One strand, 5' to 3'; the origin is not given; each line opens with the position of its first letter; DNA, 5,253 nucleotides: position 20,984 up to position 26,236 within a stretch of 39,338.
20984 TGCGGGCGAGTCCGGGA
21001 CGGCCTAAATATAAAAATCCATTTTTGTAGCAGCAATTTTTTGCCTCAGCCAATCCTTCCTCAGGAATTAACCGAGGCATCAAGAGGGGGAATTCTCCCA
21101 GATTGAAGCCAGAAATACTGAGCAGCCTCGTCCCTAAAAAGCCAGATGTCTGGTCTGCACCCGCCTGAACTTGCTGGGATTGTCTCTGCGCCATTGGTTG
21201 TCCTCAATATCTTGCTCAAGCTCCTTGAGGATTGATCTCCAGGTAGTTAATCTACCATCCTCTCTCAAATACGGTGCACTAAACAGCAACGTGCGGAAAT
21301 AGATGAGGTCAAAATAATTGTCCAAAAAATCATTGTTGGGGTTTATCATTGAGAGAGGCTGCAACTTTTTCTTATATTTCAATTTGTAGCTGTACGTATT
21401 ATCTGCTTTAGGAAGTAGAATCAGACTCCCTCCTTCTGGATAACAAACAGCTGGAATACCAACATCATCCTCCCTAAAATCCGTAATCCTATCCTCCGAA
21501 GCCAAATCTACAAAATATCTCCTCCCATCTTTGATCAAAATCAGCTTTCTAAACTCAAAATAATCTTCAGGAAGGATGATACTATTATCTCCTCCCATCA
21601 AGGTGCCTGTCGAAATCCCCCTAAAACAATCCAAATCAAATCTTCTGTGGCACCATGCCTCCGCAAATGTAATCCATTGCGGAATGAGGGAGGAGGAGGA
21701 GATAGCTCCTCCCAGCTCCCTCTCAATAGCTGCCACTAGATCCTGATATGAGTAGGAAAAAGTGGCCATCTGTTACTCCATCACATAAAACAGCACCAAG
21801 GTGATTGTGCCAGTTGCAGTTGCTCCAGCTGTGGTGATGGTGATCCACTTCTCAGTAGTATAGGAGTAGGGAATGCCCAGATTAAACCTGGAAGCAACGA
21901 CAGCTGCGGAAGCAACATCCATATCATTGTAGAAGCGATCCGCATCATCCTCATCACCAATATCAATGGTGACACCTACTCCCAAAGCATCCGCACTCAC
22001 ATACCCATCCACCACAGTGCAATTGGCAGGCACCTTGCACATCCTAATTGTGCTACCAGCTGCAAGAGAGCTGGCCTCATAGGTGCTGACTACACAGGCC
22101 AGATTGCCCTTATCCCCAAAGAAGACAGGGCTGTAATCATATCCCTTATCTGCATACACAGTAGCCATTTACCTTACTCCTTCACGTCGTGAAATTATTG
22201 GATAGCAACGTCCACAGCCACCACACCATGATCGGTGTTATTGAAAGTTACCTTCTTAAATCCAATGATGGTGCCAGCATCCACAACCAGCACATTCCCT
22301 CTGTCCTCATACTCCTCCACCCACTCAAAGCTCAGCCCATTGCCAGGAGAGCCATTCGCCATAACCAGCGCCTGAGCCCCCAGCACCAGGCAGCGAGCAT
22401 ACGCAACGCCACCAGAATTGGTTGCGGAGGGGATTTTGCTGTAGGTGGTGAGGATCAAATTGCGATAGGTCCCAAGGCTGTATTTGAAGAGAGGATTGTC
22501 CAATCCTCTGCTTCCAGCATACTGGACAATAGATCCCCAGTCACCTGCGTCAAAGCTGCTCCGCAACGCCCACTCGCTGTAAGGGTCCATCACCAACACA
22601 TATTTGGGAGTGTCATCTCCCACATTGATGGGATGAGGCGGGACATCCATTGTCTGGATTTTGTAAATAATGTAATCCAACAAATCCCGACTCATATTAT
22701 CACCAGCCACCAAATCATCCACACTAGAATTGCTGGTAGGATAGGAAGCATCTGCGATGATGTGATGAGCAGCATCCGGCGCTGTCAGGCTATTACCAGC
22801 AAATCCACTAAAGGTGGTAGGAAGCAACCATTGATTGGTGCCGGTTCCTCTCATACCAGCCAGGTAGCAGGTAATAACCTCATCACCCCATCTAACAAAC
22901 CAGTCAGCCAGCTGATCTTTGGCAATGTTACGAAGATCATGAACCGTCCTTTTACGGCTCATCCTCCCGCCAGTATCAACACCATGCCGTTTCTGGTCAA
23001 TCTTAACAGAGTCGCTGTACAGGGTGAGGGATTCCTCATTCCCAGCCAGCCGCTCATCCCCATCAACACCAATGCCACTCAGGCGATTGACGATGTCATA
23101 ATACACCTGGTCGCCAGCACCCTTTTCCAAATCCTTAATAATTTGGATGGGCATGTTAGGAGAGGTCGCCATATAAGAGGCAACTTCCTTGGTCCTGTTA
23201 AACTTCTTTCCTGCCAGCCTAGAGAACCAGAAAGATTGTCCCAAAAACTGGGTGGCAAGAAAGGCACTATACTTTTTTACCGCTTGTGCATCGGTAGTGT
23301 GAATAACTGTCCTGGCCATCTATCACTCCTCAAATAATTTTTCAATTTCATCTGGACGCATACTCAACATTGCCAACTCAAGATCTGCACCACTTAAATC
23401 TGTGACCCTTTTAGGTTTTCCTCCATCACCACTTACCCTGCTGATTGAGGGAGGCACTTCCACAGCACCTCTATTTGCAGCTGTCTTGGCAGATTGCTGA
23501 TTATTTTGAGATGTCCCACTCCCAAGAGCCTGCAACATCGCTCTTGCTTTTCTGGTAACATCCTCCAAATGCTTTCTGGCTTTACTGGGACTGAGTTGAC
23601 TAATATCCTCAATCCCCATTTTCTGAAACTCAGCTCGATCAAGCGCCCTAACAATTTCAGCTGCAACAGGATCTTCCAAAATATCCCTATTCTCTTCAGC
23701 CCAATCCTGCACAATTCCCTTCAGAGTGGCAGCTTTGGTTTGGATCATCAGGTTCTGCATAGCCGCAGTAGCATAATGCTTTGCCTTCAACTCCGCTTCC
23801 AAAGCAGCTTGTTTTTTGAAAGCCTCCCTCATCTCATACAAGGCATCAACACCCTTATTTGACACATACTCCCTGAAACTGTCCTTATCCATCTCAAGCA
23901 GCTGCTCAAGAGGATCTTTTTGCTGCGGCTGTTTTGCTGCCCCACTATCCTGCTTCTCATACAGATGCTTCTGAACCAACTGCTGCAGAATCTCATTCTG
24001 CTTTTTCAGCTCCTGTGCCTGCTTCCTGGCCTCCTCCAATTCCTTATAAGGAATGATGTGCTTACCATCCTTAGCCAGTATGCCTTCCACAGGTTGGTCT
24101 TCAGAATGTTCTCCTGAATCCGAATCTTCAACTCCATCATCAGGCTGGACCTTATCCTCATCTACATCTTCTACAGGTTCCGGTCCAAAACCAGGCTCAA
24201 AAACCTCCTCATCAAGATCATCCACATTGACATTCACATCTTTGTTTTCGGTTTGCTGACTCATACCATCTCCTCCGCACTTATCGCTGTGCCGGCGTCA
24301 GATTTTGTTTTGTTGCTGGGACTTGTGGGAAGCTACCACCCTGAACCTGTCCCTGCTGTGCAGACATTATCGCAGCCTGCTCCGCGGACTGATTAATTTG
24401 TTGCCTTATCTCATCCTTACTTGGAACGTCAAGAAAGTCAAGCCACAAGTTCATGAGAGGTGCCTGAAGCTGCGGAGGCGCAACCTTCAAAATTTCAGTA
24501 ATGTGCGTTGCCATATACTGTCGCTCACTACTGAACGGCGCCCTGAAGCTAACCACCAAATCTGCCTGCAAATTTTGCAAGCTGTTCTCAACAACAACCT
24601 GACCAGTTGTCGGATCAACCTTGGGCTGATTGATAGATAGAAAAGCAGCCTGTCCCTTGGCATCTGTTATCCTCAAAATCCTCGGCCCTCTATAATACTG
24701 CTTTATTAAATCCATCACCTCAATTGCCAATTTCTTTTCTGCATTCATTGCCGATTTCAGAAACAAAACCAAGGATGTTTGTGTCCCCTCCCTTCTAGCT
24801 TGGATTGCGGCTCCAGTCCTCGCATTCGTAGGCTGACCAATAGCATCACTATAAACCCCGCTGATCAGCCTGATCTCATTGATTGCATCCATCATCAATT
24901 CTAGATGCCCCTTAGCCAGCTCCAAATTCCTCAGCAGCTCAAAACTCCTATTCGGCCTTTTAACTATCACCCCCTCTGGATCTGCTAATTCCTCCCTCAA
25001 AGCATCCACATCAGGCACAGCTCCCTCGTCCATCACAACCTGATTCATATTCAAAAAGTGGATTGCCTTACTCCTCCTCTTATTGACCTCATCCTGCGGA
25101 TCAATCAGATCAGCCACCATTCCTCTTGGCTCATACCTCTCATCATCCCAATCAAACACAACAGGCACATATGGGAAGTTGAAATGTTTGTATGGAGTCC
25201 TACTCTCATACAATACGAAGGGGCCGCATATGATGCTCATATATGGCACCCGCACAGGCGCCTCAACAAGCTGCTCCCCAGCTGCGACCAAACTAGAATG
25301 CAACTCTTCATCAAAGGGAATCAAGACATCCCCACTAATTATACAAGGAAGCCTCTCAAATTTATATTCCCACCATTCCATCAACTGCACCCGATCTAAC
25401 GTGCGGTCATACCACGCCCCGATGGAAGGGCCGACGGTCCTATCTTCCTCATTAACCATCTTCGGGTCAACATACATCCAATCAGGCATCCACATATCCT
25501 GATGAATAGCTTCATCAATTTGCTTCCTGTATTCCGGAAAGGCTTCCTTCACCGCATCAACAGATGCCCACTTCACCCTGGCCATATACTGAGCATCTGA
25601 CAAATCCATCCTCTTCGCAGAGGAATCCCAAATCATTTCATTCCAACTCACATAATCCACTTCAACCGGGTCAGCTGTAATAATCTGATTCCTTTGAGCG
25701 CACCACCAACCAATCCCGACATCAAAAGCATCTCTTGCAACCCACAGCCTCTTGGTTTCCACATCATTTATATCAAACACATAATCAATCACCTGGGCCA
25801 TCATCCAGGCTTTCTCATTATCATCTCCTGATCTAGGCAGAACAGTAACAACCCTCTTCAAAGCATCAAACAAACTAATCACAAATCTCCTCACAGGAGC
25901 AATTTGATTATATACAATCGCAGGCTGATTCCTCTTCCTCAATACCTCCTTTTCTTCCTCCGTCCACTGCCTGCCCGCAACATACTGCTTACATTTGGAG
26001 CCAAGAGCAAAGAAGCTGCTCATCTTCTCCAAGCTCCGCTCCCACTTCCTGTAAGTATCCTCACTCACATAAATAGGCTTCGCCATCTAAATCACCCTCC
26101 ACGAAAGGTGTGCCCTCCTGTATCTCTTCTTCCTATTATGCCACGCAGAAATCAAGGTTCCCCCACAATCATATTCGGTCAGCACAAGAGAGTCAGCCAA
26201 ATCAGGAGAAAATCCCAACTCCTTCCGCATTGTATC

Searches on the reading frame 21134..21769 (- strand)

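Call 77: search_protein_families(library=phrogs, proteins=[window:21134-21769:-], max_evalue=0.01)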
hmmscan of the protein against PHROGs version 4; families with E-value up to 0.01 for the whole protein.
window:21134-21769:- (211 aa): 1 family
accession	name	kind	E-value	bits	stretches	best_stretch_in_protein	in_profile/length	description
phrog_2941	-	head and packaging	1.1e-11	45.8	1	8-191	6-190/208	virion structural protein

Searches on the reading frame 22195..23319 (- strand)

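Call 77: search_protein_families(library=phrogs, proteins=[window:22195-23319:-], max_evalue=0.01)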
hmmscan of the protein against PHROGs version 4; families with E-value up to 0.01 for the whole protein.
window:22195-23319:- (374 aa): 3 families
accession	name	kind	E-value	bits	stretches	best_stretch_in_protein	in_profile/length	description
phrog_334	-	head and packaging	9.2e-93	312.3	1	1-374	1-380/381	major head protein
phrog_13784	-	unknown function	2.1e-25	90.8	1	45-159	44-158/177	-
phrog_31117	-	unknown function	1.3e-06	29.7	1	306-373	36-108/110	-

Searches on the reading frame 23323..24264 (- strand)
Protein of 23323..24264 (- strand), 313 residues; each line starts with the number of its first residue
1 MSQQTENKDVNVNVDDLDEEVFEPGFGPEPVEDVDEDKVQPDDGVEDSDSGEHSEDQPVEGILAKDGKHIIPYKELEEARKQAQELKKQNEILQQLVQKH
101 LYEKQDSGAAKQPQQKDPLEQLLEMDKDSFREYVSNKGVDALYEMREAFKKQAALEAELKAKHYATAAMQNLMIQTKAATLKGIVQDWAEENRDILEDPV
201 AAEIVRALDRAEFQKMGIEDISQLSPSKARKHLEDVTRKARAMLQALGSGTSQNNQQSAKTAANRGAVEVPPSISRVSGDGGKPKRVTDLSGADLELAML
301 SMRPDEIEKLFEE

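Call 77: search_protein_families(library=phrogs, proteins=[window:23323-24264:-], max_evalue=0.01)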
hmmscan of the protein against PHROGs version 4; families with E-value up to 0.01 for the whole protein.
window:23323-24264:- (313 aa): 2 families
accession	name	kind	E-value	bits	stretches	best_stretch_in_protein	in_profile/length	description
phrog_479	-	unknown function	1.1e-13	52.8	1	33-313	47-331/333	-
phrog_10452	-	unknown function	3.9e-07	31.2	1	38-98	55-114/188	-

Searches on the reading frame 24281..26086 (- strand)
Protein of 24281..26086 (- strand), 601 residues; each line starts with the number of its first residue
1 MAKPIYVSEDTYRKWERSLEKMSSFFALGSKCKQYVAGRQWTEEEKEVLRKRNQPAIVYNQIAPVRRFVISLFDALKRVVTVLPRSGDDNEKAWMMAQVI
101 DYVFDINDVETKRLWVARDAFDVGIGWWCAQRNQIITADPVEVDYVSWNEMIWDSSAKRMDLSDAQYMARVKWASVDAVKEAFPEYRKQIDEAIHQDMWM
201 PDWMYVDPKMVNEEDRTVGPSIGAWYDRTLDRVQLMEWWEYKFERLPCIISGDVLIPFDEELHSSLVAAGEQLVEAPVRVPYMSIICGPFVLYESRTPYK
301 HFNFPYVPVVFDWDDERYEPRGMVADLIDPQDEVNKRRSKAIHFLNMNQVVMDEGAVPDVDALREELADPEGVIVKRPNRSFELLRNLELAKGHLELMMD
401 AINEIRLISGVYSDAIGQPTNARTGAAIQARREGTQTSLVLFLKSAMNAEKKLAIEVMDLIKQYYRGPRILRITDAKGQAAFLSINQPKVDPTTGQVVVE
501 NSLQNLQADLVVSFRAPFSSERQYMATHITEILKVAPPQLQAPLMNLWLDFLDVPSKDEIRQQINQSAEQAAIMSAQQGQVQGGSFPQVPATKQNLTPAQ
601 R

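Call 9: search_protein_families(library=pfam, proteins=[window:24281-26086:-], max_evalue=0.001)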
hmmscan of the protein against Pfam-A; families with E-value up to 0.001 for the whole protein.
window:24281-26086:- (601 aa): 1 family
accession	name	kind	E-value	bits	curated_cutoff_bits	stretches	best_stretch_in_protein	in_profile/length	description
PF16510.12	P22_portal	-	1.8e-106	357.5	26.1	1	14-581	3-570/594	Phage P22-like portal protein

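Call 10: search_protein_families(library=phrogs, proteins=[window:24281-26086:-], max_evalue=0.001)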
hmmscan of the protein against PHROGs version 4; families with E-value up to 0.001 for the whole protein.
window:24281-26086:- (601 aa): 4 families
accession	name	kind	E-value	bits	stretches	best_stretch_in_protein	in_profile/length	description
phrog_156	-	head and packaging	2.3e-116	390.8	1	30-582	34-589/681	portal protein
phrog_18470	-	head and packaging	3.6e-13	50.2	1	31-198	44-213/232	portal protein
phrog_25797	-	unknown function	3.8e-08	33.8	1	405-569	52-209/312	-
phrog_24564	-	unknown function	2.4e-05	24.9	1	496-565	30-99/212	-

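Call 14: search_dna_similar(query=window:24281-26086:-, collection=phages, mode=protein, max_rows=15)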
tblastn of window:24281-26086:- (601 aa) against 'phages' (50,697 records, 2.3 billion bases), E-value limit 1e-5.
Records with a match: 455; places in all: 455; records where one place covers at least 80% of the query: 403.
Best place of each record, by identity: <60% 455.
By first word of the organism name: Vibrio 104; Stx2a-converting 83; Escherichia 74; Pseudomonas 41; Ralstonia 31; Bacteriophage 22; Stx2-converting 12; Burkholderia 10; Klebsiella 6; Shigella 6; and 26 more.
By host as written in the record: - 216; Pseudomonas aeruginosa 19; Escherichia coli K514 (EHEC) 7; Helicobacter heilmannii 7; Ralstonia pseudosolanacearum 6; Helicobacter pylori 6; Ralstonia solanacearum 5; Ralstonia pseudosolanacearum I-31 (MT043) 5; and 118 more.
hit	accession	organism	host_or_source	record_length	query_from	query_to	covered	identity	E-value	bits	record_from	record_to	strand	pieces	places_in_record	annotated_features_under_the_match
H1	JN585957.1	Erwinia phage PEp14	Erwinia pyrifoliae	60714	13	566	92%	30.5%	1e-66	242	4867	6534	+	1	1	putative portal protein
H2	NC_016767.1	Erwinia phage PEp14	Erwinia pyrifoliae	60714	13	566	92%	30.5%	1e-66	242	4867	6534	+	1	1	portal protein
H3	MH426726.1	Erwinia phage Pavtok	Erwinia amylovora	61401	13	566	92%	30.4%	5e-67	243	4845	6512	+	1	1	hypothetical protein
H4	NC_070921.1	Erwinia phage Pavtok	Erwinia amylovora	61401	13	566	92%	30.4%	5e-67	243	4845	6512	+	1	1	portal protein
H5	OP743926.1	Erwinia phage Stean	Erwinia amylovora 1/79Sm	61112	13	566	92%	30.0%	1e-65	239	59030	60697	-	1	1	putative portal protein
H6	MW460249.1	Pseudomonas phage Itty13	Pseudomonas aeruginosa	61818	15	566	92%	29.9%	1e-64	236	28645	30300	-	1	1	hypothetical protein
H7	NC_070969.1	Pseudomonas phage Itty13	Pseudomonas aeruginosa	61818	15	566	92%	29.9%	1e-64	236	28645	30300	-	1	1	portal protein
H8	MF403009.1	Agrobacterium phage Atu_ph08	Agrobacterium tumefaciens C58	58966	40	566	88%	31.1%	8e-67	243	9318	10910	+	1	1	portal protein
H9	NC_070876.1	Agrobacterium phage Atu_ph08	Agrobacterium tumefaciens C58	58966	40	566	88%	31.1%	8e-67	243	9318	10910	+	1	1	portal protein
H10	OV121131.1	Ralstonia phage UAM5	Plantain rhizosphere soil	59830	35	566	89%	30.8%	4e-63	231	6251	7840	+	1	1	Phage portal protein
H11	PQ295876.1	Ralstonia phage YL1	Ralstonia pseudosolanacearum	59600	35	566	89%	30.5%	6e-65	237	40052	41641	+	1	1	hypothetical protein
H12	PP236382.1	Ralstonia phage QkW1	Ralstonia pseudosolanacearum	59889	35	566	89%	30.5%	6e-65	237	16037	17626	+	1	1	hypothetical protein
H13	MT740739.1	Ralstonia phage Gerry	Ralstonia pseudosolanacearum I-33 ...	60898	35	566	89%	30.5%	9e-65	236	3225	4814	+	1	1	hypothetical protein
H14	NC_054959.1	Ralstonia phage Gerry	Ralstonia pseudosolanacearum I-33 ...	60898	35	566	89%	30.5%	9e-65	236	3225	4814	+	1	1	portal protein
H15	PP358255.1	Ralstonia phage PY045S1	Ralstonia solanacearum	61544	35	566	89%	30.4%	2e-65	238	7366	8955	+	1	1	hypothetical protein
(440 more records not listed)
